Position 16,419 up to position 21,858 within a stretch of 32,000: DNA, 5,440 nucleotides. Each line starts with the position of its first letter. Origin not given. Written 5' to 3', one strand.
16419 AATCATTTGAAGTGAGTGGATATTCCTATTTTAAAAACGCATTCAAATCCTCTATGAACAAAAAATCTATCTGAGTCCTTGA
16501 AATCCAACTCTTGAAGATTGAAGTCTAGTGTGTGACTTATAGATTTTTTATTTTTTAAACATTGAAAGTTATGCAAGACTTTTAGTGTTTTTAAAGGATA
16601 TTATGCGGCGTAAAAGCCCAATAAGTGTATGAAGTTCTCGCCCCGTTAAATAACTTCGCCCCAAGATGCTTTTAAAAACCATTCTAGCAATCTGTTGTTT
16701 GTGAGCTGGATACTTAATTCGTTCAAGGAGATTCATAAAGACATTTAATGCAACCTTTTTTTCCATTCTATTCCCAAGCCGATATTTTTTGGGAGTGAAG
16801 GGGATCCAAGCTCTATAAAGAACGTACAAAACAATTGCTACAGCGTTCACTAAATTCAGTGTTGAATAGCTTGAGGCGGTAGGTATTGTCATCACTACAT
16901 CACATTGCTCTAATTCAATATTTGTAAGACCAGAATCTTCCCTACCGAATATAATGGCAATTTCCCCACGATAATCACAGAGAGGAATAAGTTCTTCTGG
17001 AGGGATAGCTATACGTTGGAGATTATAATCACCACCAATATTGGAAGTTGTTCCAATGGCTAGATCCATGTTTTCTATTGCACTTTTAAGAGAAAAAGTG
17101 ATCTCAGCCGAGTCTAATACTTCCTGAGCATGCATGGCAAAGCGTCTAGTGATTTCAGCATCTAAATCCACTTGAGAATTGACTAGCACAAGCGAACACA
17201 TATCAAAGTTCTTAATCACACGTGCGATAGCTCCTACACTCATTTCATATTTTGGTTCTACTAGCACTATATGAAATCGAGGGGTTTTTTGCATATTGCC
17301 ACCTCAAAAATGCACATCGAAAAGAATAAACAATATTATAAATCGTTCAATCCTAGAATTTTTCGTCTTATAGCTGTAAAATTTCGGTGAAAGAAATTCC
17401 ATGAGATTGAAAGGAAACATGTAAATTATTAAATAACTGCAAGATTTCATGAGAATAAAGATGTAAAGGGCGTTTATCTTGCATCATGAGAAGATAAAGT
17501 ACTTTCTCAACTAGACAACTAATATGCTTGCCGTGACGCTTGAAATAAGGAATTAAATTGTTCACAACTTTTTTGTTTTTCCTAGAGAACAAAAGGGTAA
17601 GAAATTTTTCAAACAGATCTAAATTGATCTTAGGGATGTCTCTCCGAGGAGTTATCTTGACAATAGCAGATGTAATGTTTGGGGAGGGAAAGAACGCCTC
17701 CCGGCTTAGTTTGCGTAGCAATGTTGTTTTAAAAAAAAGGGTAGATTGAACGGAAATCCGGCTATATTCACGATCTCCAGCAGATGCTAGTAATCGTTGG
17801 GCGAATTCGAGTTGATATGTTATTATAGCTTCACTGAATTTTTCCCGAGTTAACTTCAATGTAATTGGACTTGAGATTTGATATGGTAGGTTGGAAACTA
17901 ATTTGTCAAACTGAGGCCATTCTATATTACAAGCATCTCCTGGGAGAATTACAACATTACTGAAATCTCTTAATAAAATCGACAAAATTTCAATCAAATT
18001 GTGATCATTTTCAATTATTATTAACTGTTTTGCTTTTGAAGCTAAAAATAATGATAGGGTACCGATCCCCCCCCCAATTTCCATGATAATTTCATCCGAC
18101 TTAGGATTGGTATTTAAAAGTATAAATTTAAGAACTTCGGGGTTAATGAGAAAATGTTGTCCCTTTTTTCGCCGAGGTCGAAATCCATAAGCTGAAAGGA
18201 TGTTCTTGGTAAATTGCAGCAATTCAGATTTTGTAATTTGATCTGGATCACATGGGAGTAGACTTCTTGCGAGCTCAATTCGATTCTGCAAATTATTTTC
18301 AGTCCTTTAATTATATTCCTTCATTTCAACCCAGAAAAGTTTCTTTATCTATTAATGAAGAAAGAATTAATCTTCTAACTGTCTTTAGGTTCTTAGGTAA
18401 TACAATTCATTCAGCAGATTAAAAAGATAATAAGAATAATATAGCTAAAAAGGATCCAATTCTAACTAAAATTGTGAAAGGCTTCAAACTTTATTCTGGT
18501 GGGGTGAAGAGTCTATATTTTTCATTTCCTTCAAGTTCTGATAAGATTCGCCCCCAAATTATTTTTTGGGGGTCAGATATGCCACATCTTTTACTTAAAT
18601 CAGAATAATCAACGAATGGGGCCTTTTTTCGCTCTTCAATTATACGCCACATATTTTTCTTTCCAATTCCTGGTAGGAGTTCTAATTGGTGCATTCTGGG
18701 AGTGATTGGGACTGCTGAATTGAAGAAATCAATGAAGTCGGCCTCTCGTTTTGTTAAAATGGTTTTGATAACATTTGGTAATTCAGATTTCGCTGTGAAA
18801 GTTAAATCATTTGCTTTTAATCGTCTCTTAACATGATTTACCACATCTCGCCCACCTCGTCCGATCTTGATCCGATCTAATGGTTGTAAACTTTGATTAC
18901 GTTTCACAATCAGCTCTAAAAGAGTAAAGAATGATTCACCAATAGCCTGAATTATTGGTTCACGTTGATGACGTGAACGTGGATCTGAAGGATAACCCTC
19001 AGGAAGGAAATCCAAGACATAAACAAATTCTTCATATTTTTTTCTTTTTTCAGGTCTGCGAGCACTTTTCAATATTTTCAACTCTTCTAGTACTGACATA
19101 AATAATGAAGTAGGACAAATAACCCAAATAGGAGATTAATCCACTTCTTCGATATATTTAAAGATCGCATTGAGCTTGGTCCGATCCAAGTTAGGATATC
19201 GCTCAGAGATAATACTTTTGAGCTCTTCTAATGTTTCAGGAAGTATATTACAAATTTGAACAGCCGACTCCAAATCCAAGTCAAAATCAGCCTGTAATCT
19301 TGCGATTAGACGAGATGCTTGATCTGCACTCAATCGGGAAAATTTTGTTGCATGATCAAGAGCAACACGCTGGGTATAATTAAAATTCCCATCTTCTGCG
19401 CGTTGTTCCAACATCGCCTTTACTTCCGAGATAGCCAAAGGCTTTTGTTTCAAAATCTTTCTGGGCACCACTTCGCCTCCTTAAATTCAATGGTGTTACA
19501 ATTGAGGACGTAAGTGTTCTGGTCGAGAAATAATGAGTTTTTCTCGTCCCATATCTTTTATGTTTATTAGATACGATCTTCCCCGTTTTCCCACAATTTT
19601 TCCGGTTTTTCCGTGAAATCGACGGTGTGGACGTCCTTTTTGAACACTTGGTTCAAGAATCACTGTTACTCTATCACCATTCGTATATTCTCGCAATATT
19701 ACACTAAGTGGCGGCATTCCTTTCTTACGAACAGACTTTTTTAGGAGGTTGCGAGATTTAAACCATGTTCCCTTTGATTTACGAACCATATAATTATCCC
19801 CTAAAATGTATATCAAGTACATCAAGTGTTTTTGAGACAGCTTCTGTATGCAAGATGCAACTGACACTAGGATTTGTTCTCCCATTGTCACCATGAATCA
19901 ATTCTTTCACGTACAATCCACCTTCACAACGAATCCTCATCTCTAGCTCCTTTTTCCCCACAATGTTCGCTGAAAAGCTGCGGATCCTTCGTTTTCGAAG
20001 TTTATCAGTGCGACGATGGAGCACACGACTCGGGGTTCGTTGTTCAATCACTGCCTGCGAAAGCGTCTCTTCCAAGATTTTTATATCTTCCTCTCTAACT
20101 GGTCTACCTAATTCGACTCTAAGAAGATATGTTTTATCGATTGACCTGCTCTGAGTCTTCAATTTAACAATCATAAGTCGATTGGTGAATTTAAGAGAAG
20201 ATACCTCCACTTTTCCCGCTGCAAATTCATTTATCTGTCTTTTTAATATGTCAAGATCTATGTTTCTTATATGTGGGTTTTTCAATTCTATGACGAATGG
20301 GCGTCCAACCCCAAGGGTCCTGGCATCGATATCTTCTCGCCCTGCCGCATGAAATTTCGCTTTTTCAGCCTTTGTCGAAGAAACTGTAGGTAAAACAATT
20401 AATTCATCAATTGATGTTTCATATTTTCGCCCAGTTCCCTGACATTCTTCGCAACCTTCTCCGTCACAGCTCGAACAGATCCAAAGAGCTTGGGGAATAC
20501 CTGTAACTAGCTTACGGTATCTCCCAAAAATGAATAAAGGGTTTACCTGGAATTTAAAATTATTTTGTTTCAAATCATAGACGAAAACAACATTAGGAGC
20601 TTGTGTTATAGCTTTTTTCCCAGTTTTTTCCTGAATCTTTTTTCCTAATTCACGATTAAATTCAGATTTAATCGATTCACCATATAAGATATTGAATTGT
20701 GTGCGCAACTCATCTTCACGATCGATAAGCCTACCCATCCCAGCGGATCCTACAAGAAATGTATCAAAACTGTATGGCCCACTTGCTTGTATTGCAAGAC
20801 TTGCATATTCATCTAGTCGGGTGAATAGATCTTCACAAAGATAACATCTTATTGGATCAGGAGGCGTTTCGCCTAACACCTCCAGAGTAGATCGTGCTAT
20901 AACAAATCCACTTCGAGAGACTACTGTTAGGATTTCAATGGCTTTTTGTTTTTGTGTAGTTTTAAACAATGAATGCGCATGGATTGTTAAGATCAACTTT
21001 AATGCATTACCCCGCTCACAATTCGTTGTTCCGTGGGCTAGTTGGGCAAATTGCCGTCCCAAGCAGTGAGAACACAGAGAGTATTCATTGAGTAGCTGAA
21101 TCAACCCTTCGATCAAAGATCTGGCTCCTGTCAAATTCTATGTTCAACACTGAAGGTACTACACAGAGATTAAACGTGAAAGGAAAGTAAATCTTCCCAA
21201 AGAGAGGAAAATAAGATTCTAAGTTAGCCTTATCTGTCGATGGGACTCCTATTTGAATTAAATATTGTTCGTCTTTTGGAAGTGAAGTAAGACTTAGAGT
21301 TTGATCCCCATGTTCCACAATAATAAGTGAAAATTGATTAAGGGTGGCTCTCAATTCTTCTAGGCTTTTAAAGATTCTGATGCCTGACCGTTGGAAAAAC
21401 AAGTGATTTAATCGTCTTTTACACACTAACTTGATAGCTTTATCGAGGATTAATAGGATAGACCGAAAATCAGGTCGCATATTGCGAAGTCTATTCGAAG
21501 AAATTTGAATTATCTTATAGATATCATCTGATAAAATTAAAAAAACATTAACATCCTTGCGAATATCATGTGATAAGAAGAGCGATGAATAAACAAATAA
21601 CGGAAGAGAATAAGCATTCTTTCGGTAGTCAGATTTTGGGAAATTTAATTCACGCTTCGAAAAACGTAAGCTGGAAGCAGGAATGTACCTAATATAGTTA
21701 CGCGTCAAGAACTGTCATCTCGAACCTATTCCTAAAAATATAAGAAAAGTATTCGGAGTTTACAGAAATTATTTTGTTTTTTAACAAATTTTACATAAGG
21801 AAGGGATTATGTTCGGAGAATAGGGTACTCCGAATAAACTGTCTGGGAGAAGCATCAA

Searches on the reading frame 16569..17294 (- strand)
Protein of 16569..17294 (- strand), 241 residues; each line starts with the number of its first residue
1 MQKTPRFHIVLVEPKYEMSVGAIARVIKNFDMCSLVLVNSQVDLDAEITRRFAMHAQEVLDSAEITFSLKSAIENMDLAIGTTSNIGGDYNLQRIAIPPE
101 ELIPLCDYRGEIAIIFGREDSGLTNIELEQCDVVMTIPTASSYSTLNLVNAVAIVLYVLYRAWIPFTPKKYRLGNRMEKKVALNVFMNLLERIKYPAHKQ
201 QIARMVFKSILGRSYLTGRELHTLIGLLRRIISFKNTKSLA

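Call 55: search_protein_families(library=pfam, max_evalue=0.1, proteins=[window:16569-17294:-])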
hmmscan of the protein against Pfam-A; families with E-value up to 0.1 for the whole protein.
window:16569-17294:- (241 aa): 2 families
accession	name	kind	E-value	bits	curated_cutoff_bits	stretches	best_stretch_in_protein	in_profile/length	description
PF00588.24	SpoU_methylase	-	2.2e-25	89.8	29.7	1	7-157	2-142/142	SpoU rRNA Methylase family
PF09936.14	Methyltrn_RNA_4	-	0.023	15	22.6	1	50-156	69-177/182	SAM-dependent RNA methyltransferase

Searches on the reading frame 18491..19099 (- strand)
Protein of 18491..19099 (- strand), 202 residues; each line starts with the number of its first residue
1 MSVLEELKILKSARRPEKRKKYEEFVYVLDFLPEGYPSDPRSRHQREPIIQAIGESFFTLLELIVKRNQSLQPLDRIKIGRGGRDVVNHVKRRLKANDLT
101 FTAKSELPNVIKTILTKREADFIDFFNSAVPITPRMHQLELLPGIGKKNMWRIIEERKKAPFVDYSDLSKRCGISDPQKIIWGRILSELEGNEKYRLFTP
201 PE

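Call 55: search_protein_families(library=pfam, max_evalue=0.1, proteins=[window:18491-19099:-])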
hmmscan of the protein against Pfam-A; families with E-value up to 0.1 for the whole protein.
window:18491-19099:- (202 aa): 3 families
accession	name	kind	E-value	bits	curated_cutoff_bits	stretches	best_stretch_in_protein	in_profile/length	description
PF04919.18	DUF655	-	3.8e-64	216.4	22.2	1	23-199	2-180/181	Protein of unknown function (DUF655)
PF14579.12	HHH_6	-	0.00048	20.7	25.6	1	140-173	28-62/90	Helix-hairpin-helix motif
PF12836.13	HHH_3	-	0.086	13.4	27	0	137-175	14-53/65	Helix-hairpin-helix motif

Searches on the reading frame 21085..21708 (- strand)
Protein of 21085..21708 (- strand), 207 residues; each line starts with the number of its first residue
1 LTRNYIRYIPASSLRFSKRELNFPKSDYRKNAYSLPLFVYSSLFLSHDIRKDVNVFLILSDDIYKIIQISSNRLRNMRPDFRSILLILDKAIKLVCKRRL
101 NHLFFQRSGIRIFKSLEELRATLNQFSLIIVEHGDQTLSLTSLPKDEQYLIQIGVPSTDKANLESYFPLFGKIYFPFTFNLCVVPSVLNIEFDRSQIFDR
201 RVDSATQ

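Call 57: search_protein_families(library=pfam, max_evalue=0.001, proteins=[window:21085-21708:-])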
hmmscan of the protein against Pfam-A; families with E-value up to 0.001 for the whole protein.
window:21085-21708:- (207 aa): 1 family
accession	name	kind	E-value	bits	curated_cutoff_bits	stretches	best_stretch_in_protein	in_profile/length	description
PF04013.17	Methyltrn_RNA_2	-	1.3e-09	38.5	25.5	1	40-130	37-129/198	Putative SAM-dependent RNA methyltransferase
